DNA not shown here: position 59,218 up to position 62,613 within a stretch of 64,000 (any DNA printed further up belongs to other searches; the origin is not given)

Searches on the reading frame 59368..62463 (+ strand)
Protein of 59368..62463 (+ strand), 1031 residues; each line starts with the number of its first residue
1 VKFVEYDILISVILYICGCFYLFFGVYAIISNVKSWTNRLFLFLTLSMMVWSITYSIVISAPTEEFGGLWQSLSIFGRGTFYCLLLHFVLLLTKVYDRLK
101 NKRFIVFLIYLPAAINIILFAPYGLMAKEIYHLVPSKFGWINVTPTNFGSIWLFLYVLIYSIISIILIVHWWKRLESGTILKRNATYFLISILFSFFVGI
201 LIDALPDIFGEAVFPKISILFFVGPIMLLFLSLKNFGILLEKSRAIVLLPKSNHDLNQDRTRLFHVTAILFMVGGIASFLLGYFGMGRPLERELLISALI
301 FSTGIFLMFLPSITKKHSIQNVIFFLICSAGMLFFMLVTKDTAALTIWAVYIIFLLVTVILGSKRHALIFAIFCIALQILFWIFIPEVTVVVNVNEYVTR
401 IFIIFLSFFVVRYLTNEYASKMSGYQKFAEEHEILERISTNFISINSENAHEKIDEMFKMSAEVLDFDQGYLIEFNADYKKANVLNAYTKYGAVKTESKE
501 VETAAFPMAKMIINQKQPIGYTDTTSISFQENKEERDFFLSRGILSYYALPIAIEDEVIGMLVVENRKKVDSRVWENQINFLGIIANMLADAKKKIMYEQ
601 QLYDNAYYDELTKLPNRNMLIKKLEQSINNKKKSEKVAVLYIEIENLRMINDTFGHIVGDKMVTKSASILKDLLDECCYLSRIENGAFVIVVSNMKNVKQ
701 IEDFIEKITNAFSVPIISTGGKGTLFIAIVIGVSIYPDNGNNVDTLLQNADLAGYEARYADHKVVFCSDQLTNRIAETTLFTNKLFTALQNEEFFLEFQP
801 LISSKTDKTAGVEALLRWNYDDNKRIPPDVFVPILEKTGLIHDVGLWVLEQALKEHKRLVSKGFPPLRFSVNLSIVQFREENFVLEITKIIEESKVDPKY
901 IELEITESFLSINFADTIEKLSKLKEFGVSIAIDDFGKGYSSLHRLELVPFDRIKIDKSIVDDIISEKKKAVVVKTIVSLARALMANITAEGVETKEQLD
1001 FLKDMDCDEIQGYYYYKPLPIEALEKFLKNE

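Call 76: search_protein_families(library=pfam, proteins=[window:59368-62463:+], max_evalue=0.00001)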
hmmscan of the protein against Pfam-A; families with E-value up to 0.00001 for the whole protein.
window:59368-62463:+ (1031 aa): 3 families
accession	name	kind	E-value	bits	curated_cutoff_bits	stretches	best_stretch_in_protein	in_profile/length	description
PF00563.25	EAL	-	3.8e-67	226.6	31.3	1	783-1018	2-236/236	EAL domain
PF00990.26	GGDEF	-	7.9e-31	107.4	23.8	1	606-759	1-156/161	Diguanylate cyclase, GGDEF domain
PF16927.11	HisKA_7TM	-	4.5e-10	40.2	28.6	1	15-210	3-189/224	N-terminal 7TM region of histidine kinase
